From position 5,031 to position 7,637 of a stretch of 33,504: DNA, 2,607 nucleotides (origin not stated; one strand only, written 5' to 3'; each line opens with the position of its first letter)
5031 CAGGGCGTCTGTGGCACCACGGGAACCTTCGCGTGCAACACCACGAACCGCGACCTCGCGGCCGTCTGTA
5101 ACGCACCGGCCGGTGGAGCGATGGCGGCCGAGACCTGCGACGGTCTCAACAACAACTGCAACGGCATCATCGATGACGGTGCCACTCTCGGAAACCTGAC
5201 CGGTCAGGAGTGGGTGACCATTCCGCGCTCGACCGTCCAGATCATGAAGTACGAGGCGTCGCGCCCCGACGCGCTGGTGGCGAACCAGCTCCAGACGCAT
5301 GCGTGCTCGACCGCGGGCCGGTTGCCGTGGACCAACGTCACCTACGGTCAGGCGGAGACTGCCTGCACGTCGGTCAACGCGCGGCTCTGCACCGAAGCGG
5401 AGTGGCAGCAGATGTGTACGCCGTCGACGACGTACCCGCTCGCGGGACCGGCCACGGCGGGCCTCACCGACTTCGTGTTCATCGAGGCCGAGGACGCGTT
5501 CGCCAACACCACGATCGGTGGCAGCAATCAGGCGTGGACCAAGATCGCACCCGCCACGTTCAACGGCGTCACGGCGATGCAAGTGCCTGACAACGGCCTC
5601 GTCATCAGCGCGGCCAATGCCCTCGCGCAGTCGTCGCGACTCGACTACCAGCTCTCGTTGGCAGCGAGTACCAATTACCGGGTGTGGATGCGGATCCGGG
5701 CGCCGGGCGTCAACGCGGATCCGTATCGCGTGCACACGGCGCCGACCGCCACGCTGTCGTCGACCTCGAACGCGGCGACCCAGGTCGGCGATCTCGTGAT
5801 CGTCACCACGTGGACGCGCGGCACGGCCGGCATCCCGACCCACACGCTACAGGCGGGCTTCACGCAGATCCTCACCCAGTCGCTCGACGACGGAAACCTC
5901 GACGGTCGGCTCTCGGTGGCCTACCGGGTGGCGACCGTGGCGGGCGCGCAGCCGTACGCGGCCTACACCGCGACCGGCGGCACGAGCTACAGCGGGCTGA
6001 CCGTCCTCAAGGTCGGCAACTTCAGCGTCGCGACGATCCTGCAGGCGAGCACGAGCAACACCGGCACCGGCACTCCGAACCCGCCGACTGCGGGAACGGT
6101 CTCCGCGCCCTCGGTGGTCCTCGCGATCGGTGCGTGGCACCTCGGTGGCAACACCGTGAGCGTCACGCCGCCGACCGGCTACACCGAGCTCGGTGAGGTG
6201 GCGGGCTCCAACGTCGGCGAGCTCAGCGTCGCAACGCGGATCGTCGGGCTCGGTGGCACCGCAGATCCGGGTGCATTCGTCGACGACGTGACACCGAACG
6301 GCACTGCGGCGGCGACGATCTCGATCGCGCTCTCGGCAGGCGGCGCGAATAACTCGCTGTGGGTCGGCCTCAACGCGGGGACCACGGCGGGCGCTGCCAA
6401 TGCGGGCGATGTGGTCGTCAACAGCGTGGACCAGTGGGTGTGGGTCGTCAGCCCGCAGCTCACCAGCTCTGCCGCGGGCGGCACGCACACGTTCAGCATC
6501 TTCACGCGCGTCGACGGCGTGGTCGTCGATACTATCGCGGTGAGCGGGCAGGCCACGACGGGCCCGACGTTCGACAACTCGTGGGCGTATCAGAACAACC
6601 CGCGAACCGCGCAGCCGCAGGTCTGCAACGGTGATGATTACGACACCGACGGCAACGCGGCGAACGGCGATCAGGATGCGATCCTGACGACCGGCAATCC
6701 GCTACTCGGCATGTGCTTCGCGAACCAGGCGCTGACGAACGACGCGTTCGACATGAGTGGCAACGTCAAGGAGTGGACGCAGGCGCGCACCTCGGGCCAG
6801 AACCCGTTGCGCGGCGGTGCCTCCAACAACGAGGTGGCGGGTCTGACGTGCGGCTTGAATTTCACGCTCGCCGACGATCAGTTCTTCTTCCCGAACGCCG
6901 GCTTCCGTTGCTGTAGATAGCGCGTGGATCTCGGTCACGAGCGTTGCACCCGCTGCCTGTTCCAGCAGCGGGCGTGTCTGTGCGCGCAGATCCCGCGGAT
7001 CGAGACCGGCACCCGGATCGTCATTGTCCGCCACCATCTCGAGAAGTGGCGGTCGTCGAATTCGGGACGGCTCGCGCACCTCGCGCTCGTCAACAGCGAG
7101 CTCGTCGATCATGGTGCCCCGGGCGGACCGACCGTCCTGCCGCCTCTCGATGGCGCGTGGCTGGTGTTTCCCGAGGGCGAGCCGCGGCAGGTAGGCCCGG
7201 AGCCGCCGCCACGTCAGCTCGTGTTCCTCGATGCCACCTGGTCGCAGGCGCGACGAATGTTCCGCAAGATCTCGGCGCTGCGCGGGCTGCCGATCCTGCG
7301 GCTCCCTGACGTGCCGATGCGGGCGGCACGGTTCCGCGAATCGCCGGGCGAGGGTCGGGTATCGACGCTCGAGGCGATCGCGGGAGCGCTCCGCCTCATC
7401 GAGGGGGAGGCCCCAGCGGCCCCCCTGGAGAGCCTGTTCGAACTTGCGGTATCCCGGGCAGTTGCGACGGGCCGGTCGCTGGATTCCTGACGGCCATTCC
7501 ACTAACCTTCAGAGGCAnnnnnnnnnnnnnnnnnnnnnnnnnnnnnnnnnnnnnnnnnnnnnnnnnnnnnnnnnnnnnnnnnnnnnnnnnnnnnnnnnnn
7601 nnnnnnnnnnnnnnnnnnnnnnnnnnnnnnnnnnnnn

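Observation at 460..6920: Coupled pair of giant Cys-rich surface proteins: vWA/MYXO-CTERM protein plus FGE-lectin lipoprotein (candidate new cell-surface recognition module)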

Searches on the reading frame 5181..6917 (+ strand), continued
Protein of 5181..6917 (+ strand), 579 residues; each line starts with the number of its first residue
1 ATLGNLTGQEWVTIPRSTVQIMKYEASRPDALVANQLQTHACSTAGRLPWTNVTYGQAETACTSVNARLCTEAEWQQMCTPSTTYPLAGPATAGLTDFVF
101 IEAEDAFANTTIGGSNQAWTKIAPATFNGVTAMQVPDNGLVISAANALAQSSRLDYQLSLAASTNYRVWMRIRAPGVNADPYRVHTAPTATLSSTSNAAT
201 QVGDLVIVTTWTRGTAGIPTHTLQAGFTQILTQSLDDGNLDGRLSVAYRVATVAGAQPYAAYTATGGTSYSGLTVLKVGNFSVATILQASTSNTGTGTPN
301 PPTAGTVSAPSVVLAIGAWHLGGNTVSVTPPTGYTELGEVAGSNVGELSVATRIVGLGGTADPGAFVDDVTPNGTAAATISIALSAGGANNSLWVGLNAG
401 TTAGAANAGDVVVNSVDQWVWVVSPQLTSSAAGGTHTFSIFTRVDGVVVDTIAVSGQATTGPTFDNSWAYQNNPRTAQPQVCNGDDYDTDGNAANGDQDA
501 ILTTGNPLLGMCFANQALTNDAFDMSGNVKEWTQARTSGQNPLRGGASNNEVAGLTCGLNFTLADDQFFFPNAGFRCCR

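Call 74: fold_search(model_id=the predicted structure, library=viral)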
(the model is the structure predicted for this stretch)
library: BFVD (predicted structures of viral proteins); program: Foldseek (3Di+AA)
matches with E <= 10: 870; with E <= 0.001: 55
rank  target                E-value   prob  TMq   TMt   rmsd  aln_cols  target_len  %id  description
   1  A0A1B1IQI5            7.9e-08  1.00  0.30  0.23  15.3       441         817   14  (no name in the UniProt tables at hand)
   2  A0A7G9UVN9            9.3e-08  1.00  0.27  0.24  12.9       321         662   16  (no name in the UniProt tables at hand)
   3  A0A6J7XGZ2            1.4e-07  1.00  0.29  0.26  14.5       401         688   16  Uncharacterized protein [uncultured Caudovirales phage]
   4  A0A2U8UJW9            2.2e-07  1.00  0.29  0.47  17.1       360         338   14  (no name in the UniProt tables at hand)
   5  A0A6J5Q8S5            4.2e-07  1.00  0.21  0.52  15.1       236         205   19  Uncharacterized protein [uncultured Caudovirales phage]
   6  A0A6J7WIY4            1.5e-06  1.00  0.26  0.61   4.4       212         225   19  Uncharacterized protein [uncultured Caudovirales phage]
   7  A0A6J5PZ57            3.4e-06  1.00  0.27  0.62   6.6       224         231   17  Uncharacterized protein [uncultured Caudovirales phage]
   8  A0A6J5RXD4            4.7e-06  1.00  0.30  0.33  10.3       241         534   15  Uncharacterized protein [uncultured Caudovirales phage]
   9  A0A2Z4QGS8            5.2e-06  1.00  0.29  0.65  12.4       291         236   18  (no name in the UniProt tables at hand)
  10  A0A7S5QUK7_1          5.5e-06  1.00  0.26  0.19  10.9       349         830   15  (no name in the UniProt tables at hand)
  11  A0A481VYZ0            8.1e-06  1.00  0.29  0.19   4.4       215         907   15  (no name in the UniProt tables at hand)
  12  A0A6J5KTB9            8.5e-06  1.00  0.26  0.28  24.1       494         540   15  Uncharacterized protein [uncultured Caudovirales phage]
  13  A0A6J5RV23            9.0e-06  1.00  0.32  0.50  13.8       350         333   13  Ig-like domain-containing protein [uncultured Caudovirales phage]
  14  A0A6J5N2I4            1.1e-05  1.00  0.26  0.19   6.9       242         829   20  Uncharacterized protein [uncultured Caudovirales phage]
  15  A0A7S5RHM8            1.1e-05  1.00  0.25  0.45  12.2       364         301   12  (no name in the UniProt tables at hand)
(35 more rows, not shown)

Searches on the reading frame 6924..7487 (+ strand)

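Call 22: search_protein_families(library=pfam, proteins=[window:6924-7487:+], max_evalue=0.001)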
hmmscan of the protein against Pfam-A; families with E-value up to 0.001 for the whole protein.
window:6924-7487:+ (188 aa): 1 family
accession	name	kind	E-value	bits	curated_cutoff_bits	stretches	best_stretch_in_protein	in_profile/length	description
PF03942.20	DTW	-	2.4e-33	116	33.7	1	6-178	2-193/195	DTW domain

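Call 61: search_protein_families(library=ncbifam, max_evalue=0.001, proteins=[window:6924-7487:+])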
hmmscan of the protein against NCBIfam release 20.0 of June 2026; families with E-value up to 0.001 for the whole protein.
window:6924-7487:+ (188 aa): 0 families
